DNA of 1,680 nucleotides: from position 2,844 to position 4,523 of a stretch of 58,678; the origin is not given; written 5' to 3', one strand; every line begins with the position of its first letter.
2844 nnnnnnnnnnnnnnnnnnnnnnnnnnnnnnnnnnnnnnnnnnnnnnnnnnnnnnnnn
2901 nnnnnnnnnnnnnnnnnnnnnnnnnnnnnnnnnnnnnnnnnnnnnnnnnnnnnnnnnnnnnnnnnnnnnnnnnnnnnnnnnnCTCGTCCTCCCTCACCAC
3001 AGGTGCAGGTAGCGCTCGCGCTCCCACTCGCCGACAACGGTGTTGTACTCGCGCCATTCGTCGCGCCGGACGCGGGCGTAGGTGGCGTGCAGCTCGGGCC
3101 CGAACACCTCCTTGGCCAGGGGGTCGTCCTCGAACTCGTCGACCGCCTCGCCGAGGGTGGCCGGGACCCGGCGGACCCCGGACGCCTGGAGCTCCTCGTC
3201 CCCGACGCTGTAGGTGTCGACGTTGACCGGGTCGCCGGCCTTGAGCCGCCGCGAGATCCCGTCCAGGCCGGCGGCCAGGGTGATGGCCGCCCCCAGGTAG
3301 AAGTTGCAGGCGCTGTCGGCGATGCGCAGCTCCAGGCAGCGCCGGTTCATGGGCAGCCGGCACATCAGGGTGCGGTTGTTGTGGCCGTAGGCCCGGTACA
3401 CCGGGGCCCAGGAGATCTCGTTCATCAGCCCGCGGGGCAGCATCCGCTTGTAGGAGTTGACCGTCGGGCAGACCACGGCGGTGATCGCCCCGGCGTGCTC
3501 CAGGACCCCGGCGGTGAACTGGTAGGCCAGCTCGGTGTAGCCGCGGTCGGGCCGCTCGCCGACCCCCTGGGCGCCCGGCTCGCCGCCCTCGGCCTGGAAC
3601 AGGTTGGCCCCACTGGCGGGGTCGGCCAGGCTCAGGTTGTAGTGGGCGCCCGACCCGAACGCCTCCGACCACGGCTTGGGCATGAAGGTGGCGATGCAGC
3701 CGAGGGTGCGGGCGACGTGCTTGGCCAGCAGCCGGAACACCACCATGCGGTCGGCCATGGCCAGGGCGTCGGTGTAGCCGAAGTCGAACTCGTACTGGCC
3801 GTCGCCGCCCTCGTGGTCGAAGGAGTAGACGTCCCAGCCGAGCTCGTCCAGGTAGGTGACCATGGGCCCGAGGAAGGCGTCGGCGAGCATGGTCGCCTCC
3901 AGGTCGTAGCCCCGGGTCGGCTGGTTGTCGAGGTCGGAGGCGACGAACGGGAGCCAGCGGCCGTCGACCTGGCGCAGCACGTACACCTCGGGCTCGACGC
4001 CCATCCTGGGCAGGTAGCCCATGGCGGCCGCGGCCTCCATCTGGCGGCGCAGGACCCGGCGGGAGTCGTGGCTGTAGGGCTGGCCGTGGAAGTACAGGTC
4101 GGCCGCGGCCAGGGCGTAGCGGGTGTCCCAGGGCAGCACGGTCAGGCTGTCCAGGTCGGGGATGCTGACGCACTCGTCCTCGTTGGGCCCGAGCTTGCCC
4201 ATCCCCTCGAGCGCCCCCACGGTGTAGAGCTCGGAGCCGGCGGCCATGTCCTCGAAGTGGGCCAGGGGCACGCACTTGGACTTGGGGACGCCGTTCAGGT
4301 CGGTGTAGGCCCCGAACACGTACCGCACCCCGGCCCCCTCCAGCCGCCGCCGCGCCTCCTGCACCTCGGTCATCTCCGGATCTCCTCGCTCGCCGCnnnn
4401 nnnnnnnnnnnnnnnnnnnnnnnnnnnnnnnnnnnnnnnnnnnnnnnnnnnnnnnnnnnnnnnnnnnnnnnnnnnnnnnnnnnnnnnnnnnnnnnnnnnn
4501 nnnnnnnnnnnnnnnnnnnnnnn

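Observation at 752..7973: Compact Lrp-controlled six-gene operon combining a GS-like ligase, DUF1116, formamidase, metallophosphoesterase, nucleotidyltransferase-fold protein and APC permease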

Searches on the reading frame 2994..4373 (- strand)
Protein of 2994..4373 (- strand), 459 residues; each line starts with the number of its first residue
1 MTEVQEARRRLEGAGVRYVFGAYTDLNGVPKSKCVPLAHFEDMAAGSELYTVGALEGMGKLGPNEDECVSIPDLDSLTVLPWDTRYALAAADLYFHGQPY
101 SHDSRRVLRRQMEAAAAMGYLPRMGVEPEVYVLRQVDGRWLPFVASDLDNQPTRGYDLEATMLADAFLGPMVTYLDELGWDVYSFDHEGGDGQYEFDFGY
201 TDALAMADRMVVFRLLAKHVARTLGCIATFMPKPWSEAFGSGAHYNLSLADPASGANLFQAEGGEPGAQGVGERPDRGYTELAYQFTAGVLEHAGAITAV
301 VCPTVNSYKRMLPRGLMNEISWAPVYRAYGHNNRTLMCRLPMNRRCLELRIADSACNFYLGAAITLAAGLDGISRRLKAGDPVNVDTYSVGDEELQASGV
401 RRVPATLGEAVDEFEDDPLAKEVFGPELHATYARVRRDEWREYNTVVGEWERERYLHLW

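Call 5: search_protein_families(library=pfam, proteins=[window:2994-4373:-], max_evalue=0.01)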
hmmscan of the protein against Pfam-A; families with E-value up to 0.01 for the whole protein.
window:2994-4373:- (459 aa): 1 family
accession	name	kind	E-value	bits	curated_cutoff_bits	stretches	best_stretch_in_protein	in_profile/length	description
PF00120.29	Gln-synt_C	-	2.7e-87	293.5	24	1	103-455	3-344/344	Glutamine synthetase, catalytic domain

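Call 6: search_protein_families(library=ncbifam, proteins=[window:2994-4373:-], max_evalue=0.01)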
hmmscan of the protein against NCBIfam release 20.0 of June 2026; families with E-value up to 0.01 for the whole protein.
window:2994-4373:- (459 aa): 5 families
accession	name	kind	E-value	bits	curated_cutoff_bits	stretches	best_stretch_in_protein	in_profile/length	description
TIGR03105.1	gln_synth_III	equivalog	7.6e-137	456.4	469.6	1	11-457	5-435/435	type III glutamate--ammonia ligase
TIGR00653.1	GlnA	equivalog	3.6e-80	269.9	429.15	1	10-456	6-461/462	type I glutamate--ammonia ligase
NF045547.1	GGputSyn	equivalog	2e-66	224.5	650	1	6-451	4-438/438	gamma-glutamylputrescine synthetase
NF007006.0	PRK09469.1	equivalog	1.3e-33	116.3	845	1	170-451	195-462/469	glutamate--ammonia ligase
NF041605.1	gln_syn_GlnII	equivalog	8.6e-06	25.1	500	1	183-249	165-232/333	glutamine synthetase GlnII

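Call 27: search_solved_structures(query=window:2994-4373:-, max_evalue=1e-20)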
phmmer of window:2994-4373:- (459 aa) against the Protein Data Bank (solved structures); distinct sequences matched with E-value up to 1e-20: 36.
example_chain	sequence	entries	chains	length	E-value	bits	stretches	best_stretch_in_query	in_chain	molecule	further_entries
9qur_A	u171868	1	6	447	7.9e-93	314.9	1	2-457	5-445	Glutamate--methylamine ligase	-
7cql_A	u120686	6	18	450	4.9e-72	246.3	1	14-455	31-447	Type III glutamate--ammonia ligase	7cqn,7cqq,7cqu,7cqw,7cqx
7tdv_A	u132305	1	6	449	1.4e-67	231.7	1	5-457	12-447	Glutamine synthetase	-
7tf6_A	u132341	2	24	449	2.4e-67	230.9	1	6-457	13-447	Glutamine synthetase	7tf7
9y4a_A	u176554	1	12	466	2.7e-67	230.7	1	6-457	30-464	Glutamine synthetase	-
8oow_A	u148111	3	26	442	1.5e-66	228.3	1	6-457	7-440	Glutamine synthetase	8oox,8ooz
7tdp_A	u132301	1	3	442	2.1e-65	224.5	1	9-458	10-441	Glutamine synthetase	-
7tfa_B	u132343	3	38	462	2.4e-65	224.3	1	9-458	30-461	Glutamine synthetase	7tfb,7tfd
4lnf_A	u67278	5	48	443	1.4e-62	215.2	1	11-457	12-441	Glutamine synthetase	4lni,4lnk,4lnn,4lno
4s0r_A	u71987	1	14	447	1.4e-62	215.1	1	11-457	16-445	Glutamine synthetase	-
7tfc_A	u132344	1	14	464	1.7e-62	214.9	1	11-457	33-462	Glutamine synthetase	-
7ten_A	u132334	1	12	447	1.5e-61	211.8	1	12-458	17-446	Glutamine synthetase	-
7tf9_A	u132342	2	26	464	1.8e-61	211.5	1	12-458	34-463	Glutamine synthetase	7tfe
8ufj_A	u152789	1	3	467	2.2e-59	204.6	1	12-457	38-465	Glutamine synthetase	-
8s59_O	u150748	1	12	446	3e-59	204.2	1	12-457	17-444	Glutamine synthetase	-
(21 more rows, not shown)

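Call 55: search_solved_structures(query=window:2994-4373:-, max_evalue=1e-60, show_alignments=3)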
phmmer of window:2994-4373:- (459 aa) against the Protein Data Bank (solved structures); distinct sequences matched with E-value up to 1e-60: 13.
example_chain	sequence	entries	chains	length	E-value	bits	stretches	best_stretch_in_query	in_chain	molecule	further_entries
9qur_A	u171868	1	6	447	7.9e-93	314.9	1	2-457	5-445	Glutamate--methylamine ligase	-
7cql_A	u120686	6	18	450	4.9e-72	246.3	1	14-455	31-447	Type III glutamate--ammonia ligase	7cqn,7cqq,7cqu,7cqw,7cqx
7tdv_A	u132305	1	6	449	1.4e-67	231.7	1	5-457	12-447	Glutamine synthetase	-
7tf6_A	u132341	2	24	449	2.4e-67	230.9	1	6-457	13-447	Glutamine synthetase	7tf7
9y4a_A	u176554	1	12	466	2.7e-67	230.7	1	6-457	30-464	Glutamine synthetase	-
8oow_A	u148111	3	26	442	1.5e-66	228.3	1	6-457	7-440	Glutamine synthetase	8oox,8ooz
7tdp_A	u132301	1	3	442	2.1e-65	224.5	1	9-458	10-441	Glutamine synthetase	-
7tfa_B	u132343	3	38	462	2.4e-65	224.3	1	9-458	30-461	Glutamine synthetase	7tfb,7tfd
4lnf_A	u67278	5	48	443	1.4e-62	215.2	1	11-457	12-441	Glutamine synthetase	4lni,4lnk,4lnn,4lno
4s0r_A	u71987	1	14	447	1.4e-62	215.1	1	11-457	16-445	Glutamine synthetase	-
7tfc_A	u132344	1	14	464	1.7e-62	214.9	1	11-457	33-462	Glutamine synthetase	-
7ten_A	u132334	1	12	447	1.5e-61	211.8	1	12-458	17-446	Glutamine synthetase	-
7tf9_A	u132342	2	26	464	1.8e-61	211.5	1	12-458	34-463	Glutamine synthetase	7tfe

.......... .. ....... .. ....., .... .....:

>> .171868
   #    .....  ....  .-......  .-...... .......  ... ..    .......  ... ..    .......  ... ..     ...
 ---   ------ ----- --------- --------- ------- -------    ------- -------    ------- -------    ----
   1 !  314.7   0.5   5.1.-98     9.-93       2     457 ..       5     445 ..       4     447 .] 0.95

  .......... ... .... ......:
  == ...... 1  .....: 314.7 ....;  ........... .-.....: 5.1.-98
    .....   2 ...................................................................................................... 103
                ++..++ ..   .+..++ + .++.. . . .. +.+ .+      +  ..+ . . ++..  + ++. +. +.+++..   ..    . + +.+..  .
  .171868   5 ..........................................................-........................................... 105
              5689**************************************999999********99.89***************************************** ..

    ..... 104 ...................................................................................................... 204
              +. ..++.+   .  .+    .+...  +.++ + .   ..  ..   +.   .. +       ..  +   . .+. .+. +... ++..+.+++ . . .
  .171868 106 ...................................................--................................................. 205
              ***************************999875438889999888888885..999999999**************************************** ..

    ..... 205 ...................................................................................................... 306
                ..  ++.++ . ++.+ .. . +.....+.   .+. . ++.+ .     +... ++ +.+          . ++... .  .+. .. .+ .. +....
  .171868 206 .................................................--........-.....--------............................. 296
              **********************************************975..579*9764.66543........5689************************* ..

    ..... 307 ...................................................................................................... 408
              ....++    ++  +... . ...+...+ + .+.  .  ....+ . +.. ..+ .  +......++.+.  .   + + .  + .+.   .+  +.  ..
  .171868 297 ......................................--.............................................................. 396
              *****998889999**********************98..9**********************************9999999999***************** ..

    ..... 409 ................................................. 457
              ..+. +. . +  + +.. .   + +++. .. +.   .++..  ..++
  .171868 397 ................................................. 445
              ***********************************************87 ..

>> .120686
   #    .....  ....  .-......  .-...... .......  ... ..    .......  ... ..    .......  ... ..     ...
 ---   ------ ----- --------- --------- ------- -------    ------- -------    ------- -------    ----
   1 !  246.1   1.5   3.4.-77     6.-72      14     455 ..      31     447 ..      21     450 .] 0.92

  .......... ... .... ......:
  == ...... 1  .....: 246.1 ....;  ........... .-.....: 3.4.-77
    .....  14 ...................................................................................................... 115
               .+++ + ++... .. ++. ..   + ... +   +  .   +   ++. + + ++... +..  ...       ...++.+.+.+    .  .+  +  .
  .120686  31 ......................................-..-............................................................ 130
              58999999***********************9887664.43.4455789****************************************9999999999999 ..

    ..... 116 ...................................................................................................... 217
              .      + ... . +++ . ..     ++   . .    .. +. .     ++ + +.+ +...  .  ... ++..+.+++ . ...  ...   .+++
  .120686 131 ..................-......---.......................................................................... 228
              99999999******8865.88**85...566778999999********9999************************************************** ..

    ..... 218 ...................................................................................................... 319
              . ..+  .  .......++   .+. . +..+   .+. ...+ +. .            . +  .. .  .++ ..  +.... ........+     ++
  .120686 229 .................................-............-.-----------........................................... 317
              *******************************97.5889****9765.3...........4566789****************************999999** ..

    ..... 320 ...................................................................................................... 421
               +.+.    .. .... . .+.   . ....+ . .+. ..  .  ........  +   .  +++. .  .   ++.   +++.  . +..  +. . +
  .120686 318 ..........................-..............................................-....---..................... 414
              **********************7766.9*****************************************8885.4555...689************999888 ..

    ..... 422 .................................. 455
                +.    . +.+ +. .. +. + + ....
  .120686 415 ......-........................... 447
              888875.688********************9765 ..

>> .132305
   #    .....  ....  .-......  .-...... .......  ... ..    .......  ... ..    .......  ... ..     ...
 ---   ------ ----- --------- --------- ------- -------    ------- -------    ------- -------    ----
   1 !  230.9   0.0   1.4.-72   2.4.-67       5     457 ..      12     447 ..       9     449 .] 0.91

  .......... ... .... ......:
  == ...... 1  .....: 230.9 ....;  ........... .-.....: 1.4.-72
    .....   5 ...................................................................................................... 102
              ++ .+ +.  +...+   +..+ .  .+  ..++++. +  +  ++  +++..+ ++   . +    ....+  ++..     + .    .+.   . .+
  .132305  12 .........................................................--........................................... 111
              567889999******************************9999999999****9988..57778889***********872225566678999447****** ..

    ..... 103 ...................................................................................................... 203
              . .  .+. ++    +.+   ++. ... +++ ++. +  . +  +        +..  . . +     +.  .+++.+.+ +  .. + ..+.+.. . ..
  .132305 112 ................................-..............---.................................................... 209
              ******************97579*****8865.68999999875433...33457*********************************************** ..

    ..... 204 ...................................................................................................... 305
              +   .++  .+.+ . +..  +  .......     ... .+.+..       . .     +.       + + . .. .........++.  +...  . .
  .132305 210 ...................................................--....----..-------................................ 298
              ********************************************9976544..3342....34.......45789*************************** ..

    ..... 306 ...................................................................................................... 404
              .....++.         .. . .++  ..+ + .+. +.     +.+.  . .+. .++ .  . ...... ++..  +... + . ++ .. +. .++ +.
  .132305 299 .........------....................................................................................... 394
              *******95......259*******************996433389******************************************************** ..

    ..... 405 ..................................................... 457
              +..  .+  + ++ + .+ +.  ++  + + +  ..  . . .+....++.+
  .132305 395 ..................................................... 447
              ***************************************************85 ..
